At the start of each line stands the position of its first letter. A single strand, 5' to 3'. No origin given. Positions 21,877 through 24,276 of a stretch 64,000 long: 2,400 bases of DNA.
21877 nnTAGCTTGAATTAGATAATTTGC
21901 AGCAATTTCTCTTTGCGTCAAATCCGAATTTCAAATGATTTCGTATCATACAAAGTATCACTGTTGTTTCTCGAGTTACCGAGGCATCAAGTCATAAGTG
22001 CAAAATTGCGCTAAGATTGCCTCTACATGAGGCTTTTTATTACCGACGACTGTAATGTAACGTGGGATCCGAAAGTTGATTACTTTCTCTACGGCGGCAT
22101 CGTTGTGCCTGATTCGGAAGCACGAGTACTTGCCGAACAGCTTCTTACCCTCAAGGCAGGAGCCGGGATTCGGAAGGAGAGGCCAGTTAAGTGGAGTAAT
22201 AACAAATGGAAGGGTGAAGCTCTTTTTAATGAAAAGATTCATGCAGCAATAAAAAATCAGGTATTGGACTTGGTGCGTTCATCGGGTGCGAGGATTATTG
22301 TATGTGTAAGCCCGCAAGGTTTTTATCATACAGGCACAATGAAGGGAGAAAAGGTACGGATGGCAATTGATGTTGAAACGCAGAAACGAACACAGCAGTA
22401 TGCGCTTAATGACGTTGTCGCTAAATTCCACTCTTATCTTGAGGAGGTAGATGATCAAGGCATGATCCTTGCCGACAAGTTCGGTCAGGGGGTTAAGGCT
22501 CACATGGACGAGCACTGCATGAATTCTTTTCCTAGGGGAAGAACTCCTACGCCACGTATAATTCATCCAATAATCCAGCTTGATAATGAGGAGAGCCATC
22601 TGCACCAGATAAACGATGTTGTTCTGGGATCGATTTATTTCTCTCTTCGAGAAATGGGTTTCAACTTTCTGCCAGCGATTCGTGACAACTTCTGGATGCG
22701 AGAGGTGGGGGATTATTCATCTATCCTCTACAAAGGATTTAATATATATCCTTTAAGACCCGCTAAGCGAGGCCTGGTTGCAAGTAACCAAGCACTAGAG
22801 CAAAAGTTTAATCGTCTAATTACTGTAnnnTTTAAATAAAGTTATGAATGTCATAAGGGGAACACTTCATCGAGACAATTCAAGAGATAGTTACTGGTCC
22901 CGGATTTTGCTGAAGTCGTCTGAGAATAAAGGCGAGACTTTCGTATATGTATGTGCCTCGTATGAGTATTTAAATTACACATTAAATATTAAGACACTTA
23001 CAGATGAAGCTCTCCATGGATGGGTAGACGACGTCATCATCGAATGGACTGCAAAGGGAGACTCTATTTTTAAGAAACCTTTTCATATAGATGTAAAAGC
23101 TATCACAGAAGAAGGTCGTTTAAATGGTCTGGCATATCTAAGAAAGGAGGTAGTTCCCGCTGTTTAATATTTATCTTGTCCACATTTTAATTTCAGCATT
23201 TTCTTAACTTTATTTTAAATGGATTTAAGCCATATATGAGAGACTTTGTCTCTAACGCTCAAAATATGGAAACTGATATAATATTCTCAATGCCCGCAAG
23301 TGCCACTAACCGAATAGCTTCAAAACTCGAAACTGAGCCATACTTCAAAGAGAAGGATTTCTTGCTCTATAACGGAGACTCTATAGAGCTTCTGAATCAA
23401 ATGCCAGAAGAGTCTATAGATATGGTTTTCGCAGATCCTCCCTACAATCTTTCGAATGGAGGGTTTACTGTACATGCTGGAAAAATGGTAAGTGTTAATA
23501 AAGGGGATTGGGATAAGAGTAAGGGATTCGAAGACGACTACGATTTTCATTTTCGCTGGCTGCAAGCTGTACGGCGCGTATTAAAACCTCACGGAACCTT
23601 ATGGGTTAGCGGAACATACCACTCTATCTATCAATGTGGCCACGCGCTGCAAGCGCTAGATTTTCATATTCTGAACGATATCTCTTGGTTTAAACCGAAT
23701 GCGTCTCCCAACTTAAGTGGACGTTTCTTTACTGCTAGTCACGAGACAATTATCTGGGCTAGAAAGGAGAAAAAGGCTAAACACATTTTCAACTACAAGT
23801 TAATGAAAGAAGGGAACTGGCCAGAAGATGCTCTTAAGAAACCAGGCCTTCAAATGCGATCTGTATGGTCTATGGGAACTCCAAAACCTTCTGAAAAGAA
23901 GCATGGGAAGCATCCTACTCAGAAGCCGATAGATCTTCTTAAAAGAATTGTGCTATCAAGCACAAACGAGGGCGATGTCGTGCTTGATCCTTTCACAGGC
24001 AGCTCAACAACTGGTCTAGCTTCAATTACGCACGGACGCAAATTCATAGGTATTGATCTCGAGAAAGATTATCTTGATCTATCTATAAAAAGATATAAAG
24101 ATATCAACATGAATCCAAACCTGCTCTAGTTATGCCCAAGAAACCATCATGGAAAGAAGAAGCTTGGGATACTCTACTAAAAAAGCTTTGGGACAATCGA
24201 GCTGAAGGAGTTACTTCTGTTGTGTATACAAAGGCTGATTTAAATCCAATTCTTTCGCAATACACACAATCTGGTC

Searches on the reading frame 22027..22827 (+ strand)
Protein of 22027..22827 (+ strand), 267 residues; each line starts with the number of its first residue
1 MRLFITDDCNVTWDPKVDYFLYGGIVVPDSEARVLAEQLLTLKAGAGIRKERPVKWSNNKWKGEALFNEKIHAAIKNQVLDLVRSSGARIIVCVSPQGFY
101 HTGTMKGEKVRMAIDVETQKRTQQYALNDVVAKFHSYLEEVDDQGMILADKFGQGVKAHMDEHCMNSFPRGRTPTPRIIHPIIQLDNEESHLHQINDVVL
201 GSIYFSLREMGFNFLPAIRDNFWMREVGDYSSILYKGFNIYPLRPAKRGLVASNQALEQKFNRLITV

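Call 17: search_protein_families(library=pfam, proteins=[window:22027-22827:+], max_evalue=0.001)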
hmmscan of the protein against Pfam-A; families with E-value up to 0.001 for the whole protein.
window:22027-22827:+ (267 aa): 0 families

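Call 18: search_protein_families(library=padloc, proteins=[window:22027-22827:+], max_evalue=0.001)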
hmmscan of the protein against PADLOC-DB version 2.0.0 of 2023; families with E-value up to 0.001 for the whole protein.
window:22027-22827:+ (267 aa): 1 family
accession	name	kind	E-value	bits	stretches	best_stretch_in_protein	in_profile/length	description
PDLC04353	PDC-M04A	-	0.00016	19.2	0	9-77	12-78/232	-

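Call 65: search_protein_families(library=phrogs, proteins=[window:22027-22827:+], max_evalue=0.01)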
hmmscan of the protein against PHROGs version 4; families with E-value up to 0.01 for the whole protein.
window:22027-22827:+ (267 aa): 0 families

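Call 68: find_homologous_proteins(query=window:22027-22827:+, max_evalue=0.001)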
Query window:22027-22827:+ (267 aa): 23 proteins with E <= 0.001 among 898 candidates.
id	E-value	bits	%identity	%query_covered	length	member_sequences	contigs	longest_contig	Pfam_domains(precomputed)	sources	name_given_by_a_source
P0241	4.3e-179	611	100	100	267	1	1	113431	-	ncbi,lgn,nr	ncbi:MAG: hypothetical protein JWN64_70 [Parcubacteria group bacterium]|nr:hypothetical protein [Par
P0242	1.9e-142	491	80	100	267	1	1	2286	-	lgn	-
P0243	4.8e-102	359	59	100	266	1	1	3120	-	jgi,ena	-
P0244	8.9e-96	338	57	100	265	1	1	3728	-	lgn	-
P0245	2.1e-93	330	54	99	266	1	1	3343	-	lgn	-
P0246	7.4e-92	325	54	100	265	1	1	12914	PF12686.13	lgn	-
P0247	1.8e-90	321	55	92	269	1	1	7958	-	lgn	-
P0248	6.8e-87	309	52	99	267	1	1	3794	PF12686.13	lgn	-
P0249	1.9e-86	308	54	99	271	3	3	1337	-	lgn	-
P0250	1.2e-85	305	53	99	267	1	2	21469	-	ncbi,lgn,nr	ncbi:MAG: hypothetical protein KBC62_02370 [Candidatus Pacebacteria bacterium]|nr:hypothetical prote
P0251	3.8e-85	303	53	99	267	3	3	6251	-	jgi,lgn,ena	-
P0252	1.4e-83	298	49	100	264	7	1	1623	-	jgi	jgi:hypothetical protein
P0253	1.2e-82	295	49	100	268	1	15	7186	PF12686.13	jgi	jgi:hypothetical protein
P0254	2.9e-82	294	49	99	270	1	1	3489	-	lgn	-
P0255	4.8e-82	293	52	100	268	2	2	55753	-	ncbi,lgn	-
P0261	1.4e-68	249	44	100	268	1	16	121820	PF12686.13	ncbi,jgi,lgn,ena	jgi:hypothetical protein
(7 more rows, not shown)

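Call 69: find_encoding_contigs(protein=P0250, flank=5000, max_places=1)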
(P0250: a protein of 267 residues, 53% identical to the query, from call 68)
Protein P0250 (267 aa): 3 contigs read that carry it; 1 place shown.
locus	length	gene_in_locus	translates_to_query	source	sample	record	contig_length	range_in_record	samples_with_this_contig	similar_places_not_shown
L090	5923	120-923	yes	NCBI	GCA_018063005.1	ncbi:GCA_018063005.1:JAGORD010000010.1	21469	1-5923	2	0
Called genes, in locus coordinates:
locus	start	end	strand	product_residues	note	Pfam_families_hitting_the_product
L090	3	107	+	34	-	?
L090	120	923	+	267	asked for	-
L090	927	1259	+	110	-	-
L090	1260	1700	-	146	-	-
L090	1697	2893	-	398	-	-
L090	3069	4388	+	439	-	PF00239:Resolvase, PF07508:Recombinase, PF13408:Zn_ribbon_recom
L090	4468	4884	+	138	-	-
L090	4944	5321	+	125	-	PF03713:DUF305, PF13628:DUF4142 (weak)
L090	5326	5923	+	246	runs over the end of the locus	PF13098:Thioredoxin_2 (weak), PF13462:Thioredoxin_4, PF01323:DSBA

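Call 70: find_encoding_contigs(protein=P0261, flank=5000, max_places=3)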
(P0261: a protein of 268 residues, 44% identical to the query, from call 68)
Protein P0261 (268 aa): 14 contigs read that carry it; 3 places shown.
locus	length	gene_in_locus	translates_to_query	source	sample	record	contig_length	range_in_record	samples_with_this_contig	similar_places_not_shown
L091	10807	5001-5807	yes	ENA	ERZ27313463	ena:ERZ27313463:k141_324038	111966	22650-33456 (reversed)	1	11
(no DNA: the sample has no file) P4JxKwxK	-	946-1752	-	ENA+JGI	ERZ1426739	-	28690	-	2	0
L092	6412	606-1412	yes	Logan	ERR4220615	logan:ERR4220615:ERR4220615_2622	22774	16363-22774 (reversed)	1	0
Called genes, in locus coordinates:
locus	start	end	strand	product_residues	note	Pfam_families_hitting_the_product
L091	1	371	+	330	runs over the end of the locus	-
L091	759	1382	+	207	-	-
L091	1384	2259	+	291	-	PF00565:SNase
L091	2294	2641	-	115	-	-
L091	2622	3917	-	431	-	PF01555:N6_N4_Mtase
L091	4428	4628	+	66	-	-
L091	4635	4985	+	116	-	-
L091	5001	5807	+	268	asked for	PF12686:DUF3800 (weak)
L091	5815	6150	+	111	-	-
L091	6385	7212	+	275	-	PF00459:Inositol_P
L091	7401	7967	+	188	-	-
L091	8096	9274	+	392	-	PF07907:YibE_F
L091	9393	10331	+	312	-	PF01636:APH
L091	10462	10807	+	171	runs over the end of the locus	PF00072:Response_reg (weak)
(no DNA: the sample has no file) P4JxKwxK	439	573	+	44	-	-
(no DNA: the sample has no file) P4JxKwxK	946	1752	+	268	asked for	PF12686:DUF3800 (weak)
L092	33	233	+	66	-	-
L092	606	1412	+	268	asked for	PF12686:DUF3800 (weak)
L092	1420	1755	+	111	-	-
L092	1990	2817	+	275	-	PF00459:Inositol_P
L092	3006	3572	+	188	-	-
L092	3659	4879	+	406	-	PF07907:YibE_F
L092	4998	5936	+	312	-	PF01636:APH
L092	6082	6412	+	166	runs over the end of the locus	PF00072:Response_reg (weak)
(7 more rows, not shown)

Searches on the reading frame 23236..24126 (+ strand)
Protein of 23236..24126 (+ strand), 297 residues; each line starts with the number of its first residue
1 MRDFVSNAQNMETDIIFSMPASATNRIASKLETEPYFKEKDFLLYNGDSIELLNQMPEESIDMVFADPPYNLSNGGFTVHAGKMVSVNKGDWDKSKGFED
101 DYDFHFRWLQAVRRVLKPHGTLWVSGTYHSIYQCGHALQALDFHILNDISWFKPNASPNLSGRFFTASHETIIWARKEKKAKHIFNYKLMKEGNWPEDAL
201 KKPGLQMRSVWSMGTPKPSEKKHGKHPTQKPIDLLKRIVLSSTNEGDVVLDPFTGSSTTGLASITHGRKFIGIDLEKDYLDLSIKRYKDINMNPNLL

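Call 17: search_protein_families(library=pfam, proteins=[window:23236-24126:+], max_evalue=0.001)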
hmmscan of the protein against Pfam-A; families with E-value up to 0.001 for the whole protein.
window:23236-24126:+ (297 aa): 3 families
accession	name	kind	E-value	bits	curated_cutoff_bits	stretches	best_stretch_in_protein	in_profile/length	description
PF01555.25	N6_N4_Mtase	-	5.9e-59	200.1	26.7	1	61-284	1-220/221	DNA methylase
PF03602.21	Cons_hypoth95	-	0.00046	20.3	24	0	42-73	93-126/182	Conserved hypothetical protein 95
PF02086.21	MethyltransfD12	-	0.00075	19.7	22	0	55-80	170-195/253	D12 class N6 adenine-specific DNA methyltransferase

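Call 18: search_protein_families(library=padloc, proteins=[window:23236-24126:+], max_evalue=0.001)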
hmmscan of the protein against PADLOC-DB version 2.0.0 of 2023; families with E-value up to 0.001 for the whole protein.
window:23236-24126:+ (297 aa): 71 families (the best 25 are shown)
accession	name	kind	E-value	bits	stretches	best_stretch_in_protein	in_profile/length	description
PDLC03371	MTase_II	-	4e-98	326.1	1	34-291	3-256/260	Type II methyltransferase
PDLC03216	MTase_II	-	2.7e-78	261.5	1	44-292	14-260/364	Type II methyltransferase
PDLC03738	oMTase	-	2e-74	248.6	1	45-291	24-269/376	orphan methyltransferase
PDLC03302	MTase_II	-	3e-58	196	1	44-287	7-260/626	Type II methyltransferase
PDLC03299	MTase_II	-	1.1e-46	157.7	1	36-288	9-258/296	Type II methyltransferase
PDLC03387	MTase_II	-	3.1e-35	119.7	2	136-289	133-278/289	Type II methyltransferase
PDLC03320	MTase_II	-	3.2e-30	103.3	1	21-291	12-278/289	Type II methyltransferase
PDLC03265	MTase_II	-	4.3e-30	103.3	2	217-289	258-330/333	Type II methyltransferase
PDLC03279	MTase_II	-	2.4e-28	96.8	1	43-287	358-584/587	Type II methyltransferase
PDLC03353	MTase_II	-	2.7e-28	97.2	1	36-287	4-250/260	Type II methyltransferase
PDLC03339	MTase_II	-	6.1e-28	95.7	2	176-288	161-272/399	Type II methyltransferase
PDLC03238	MTase_II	-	1.5e-27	94.7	2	25-124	108-194/428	Type II methyltransferase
PDLC03300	MTase_II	-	1.7e-25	87.7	1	38-289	8-278/302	Type II methyltransferase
PDLC03230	MTase_II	-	7e-25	86.1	1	41-285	35-280/360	Type II methyltransferase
PDLC03252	MTase_II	-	1.7e-23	81.5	1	137-290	213-356/365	Type II methyltransferase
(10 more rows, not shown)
